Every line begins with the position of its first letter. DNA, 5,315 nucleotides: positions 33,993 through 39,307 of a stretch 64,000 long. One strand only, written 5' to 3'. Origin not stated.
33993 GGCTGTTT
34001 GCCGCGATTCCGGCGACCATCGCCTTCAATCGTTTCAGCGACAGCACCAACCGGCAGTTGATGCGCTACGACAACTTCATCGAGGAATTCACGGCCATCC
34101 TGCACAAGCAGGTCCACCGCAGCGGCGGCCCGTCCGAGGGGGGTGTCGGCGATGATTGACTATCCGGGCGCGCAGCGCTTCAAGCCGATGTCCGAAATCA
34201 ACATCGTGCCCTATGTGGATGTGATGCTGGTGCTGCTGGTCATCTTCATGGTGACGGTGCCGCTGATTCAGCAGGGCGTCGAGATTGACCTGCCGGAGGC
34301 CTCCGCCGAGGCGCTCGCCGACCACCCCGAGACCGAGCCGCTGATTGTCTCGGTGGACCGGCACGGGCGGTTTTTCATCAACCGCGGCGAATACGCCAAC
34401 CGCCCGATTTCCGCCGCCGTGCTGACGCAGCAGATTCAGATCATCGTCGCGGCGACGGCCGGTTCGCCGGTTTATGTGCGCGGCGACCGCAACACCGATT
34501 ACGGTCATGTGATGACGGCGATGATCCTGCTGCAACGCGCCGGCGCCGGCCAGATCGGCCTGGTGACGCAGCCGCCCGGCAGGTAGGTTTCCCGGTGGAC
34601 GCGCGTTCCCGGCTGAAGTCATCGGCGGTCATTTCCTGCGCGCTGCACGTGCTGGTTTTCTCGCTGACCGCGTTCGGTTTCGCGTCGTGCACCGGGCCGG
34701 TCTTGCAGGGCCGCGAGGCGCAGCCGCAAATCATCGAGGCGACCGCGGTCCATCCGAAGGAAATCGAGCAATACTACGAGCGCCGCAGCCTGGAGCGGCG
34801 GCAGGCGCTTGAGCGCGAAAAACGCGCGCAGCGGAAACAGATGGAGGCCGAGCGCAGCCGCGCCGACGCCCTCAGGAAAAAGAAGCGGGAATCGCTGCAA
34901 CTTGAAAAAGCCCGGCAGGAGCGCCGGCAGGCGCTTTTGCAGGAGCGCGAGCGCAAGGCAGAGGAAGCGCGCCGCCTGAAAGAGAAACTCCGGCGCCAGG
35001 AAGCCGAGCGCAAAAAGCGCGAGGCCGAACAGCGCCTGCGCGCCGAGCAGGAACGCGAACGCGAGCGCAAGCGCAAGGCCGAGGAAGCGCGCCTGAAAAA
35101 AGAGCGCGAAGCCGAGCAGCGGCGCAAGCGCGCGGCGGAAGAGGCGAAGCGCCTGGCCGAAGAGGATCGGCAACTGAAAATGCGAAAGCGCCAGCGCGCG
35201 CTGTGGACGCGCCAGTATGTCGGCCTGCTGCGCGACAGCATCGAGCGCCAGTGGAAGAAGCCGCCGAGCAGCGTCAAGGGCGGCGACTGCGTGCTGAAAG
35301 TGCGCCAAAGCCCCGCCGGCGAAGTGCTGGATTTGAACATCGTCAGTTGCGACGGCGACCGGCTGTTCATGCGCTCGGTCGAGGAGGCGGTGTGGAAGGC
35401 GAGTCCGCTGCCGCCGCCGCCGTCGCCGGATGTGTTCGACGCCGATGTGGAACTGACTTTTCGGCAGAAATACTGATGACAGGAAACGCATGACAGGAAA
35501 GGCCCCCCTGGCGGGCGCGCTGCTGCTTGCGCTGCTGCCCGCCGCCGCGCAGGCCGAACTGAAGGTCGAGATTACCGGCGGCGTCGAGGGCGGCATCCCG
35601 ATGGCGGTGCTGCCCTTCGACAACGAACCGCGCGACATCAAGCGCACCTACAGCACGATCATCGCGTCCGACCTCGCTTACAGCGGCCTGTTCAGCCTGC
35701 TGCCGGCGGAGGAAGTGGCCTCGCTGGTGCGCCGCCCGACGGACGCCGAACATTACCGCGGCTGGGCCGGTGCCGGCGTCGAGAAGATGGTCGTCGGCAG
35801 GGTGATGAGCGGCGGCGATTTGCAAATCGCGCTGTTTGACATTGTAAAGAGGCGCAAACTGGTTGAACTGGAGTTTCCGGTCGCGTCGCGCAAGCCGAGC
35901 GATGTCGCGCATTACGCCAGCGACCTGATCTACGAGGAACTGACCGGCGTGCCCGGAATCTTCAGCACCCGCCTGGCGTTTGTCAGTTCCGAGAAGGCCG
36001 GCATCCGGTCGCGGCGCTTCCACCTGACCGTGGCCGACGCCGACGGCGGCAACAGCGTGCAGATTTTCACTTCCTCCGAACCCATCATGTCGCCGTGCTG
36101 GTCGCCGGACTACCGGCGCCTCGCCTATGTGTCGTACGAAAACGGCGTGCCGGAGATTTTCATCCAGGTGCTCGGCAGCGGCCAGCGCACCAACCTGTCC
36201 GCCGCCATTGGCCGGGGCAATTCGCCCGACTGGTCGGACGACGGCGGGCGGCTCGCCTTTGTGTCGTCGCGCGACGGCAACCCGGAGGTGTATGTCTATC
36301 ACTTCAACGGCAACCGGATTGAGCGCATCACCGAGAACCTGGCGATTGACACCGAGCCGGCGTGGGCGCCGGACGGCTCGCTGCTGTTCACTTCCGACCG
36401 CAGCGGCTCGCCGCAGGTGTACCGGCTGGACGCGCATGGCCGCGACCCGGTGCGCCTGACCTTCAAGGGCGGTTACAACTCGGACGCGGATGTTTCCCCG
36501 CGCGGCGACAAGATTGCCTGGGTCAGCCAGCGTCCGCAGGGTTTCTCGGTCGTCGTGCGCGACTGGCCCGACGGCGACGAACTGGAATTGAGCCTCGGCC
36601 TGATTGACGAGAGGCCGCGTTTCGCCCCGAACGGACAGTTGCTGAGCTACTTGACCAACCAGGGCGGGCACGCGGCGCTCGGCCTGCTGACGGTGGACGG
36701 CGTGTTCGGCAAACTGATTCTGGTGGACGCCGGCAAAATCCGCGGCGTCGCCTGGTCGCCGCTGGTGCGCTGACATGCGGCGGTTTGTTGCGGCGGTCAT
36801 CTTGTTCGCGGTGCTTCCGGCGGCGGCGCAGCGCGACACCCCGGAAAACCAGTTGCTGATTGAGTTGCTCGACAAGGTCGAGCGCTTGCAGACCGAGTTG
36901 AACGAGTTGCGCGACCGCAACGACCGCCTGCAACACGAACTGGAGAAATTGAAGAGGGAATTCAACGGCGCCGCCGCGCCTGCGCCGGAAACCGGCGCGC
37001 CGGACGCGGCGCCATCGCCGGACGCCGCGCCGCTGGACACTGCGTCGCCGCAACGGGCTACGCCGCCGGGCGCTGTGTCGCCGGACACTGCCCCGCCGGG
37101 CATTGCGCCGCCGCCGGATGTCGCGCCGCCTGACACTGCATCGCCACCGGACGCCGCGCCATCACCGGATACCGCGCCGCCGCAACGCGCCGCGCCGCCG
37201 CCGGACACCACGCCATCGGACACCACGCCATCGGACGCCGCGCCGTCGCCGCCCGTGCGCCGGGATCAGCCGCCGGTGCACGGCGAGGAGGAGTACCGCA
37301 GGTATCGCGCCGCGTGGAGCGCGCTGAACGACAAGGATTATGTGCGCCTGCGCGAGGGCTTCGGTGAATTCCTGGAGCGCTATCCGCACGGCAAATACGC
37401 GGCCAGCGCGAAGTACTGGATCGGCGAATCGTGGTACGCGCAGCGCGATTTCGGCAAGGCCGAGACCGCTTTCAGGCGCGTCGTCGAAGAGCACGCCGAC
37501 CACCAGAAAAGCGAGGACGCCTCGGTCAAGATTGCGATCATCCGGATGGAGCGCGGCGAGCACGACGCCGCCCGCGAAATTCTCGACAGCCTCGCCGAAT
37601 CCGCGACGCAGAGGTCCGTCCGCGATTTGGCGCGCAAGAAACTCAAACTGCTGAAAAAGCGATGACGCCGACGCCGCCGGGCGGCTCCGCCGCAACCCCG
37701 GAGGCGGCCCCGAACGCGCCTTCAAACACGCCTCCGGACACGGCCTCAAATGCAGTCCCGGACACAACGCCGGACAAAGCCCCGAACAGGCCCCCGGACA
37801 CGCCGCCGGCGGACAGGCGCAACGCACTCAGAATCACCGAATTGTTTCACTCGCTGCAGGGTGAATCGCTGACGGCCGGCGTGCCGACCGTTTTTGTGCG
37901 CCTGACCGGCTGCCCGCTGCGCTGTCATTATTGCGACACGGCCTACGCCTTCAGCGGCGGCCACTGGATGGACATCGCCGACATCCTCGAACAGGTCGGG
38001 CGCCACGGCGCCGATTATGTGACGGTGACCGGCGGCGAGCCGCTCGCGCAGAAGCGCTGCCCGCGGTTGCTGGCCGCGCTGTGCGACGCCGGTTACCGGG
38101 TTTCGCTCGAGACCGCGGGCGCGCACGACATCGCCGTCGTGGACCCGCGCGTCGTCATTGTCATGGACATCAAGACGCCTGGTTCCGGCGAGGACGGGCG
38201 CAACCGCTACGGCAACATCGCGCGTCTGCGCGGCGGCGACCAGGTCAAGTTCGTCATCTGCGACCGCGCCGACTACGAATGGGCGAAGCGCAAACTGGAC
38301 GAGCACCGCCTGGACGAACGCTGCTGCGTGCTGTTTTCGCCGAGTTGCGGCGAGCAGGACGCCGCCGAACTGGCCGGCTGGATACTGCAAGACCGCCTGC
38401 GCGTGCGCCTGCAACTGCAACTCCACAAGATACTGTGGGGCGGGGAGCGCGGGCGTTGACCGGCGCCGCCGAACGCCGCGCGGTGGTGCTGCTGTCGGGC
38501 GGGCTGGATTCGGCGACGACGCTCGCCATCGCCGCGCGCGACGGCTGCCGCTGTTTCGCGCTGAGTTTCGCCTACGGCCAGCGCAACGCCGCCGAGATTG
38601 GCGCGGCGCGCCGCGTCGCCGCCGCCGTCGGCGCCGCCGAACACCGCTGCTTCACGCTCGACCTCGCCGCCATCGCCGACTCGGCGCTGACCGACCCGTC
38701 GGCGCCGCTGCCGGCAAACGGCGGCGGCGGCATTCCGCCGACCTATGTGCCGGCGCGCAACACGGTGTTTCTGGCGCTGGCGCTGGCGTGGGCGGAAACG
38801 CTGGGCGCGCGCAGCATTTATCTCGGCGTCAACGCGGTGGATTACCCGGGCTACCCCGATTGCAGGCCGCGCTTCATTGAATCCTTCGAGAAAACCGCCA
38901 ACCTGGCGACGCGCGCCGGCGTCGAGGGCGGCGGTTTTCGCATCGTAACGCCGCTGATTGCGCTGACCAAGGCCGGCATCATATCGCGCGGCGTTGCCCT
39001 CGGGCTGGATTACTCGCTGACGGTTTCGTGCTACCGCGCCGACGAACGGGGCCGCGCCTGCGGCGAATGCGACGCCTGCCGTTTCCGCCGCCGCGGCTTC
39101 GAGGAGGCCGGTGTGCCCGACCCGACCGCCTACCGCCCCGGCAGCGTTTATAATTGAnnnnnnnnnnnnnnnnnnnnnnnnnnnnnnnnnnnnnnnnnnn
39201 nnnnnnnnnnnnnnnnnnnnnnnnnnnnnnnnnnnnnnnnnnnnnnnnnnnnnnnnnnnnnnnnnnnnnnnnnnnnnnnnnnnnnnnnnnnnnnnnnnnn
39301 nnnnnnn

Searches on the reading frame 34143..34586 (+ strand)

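Call 69: search_protein_families(library=pfam, proteins=[window:34143-34586:+], max_evalue=0.00001)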
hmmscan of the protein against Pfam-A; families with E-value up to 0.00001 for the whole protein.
window:34143-34586:+ (147 aa): 1 family
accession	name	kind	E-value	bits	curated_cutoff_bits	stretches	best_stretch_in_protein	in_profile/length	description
PF02472.21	ExbD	-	1.4e-26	93.5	25.4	1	16-144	5-127/128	Biopolymer transport protein ExbD/TolR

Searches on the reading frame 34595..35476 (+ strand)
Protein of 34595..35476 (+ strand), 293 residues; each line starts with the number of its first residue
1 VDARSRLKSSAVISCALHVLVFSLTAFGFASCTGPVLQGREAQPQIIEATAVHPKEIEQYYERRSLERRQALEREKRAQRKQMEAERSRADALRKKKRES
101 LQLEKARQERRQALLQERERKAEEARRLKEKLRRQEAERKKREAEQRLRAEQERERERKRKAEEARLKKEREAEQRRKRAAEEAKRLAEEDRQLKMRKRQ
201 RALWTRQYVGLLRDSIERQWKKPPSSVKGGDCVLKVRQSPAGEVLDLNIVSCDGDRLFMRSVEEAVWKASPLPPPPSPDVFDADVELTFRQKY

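Call 69: search_protein_families(library=pfam, proteins=[window:34595-35476:+], max_evalue=0.00001)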
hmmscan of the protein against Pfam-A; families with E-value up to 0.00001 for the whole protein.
window:34595-35476:+ (293 aa): 2 families
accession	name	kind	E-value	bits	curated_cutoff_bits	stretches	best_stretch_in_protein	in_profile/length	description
PF13103.11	TonB_2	-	1.1e-11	45.2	22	1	206-289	2-85/85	TonB C terminal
PF06519.16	TolA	-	1.7e-06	28.6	25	1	205-282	13-87/96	TolA C-terminal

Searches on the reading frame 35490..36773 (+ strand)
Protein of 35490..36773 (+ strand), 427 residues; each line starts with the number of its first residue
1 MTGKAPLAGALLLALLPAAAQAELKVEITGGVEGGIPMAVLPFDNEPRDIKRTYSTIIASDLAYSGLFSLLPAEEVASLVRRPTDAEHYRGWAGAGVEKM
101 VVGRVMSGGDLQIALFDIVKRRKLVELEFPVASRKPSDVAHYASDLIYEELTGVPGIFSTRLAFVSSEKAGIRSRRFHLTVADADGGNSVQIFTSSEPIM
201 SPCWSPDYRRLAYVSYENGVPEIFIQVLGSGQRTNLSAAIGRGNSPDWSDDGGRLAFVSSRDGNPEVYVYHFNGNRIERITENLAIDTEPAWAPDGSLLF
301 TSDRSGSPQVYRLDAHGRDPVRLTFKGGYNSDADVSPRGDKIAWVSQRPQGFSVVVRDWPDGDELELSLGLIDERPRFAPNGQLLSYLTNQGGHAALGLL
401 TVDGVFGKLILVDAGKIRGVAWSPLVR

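Call 69: search_protein_families(library=pfam, proteins=[window:35490-36773:+], max_evalue=0.00001)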
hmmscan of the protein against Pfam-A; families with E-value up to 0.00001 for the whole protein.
window:35490-36773:+ (427 aa): 3 families
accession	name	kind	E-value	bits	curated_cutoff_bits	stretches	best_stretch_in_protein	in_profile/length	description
PF07676.18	PD40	-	1.5e-31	108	20.9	3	278-312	2-38/38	WD40-like Beta Propeller Repeat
PF04052.18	TolB_N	-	2.2e-16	60.3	22.4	1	24-123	1-105/106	TolB amino-terminal domain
PF00930.27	DPPIV_N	-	4.5e-07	29.4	22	0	249-343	244-344/354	Dipeptidyl peptidase IV (DPP IV) N-terminal region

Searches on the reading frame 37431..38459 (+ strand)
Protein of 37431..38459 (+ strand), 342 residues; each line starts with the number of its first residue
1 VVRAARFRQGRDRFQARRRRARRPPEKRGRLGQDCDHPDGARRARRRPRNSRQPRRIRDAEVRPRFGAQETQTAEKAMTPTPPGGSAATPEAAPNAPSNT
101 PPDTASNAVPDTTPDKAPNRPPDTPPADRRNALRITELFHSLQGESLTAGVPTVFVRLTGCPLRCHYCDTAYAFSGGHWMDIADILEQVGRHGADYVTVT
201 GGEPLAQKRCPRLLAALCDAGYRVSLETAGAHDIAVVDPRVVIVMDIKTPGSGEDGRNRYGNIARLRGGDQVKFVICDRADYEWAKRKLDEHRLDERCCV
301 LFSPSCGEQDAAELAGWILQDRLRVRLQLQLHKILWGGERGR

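Call 70: search_protein_families(library=pfam, proteins=[window:37431-38459:+], max_evalue=0.00001)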
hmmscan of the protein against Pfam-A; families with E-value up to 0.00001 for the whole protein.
window:37431-38459:+ (342 aa): 1 family
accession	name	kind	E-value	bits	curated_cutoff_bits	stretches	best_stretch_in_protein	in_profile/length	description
PF04055.27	Radical_SAM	-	5.7e-13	49.8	29.5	1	159-232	5-88/166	Radical SAM superfamily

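Call 72: search_protein_families(library=ncbifam, proteins=[window:37431-38459:+], max_evalue=1e-8)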
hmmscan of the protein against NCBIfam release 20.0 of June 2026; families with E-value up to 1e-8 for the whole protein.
window:37431-38459:+ (342 aa): 6 families
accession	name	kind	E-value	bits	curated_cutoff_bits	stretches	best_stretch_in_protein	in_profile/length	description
TIGR04349.1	rSAM_QueE_gams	hypoth_equivalog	1e-104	348.8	300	1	133-342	1-210/210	7-carboxy-7-deazaguanine synthase QueE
TIGR03963.1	rSAM_QueE_Clost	equivalog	2.6e-46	158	260.1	1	134-339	2-215/219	putative 7-carboxy-7-deazaguanine synthase QueE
TIGR03365.1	Bsubt_queE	equivalog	9.4e-23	81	206.1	1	132-289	2-172/238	7-carboxy-7-deazaguanine synthase QueE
TIGR04322.1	rSAM_QueE_Ecoli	equivalog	8.8e-19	67.8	200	1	139-174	1-36/215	7-carboxy-7-deazaguanine synthase QueE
TIGR02495.1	NrdG2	equivalog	2.3e-13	49.9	131.15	1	150-250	15-124/193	anaerobic ribonucleoside-triphosphate reductase activating protein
TIGR04508.1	queE_Cx14CxxC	equivalog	1.8e-12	47.6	240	1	135-234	3-121/208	7-carboxy-7-deazaguanine synthase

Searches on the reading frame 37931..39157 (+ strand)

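Call 69: search_protein_families(library=pfam, proteins=[window:37931-39157:+], max_evalue=0.00001)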
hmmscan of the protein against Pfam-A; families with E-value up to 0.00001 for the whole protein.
window:37931-39157:+ (408 aa): 2 families
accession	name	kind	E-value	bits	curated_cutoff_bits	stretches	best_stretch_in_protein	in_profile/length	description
PF06508.19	QueC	-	5.5e-69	232.3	22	1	183-393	1-209/210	Queuosine biosynthesis protein QueC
PF00733.27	Asn_synthase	-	4.3e-07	30.3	21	1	180-240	16-77/354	Asparagine synthase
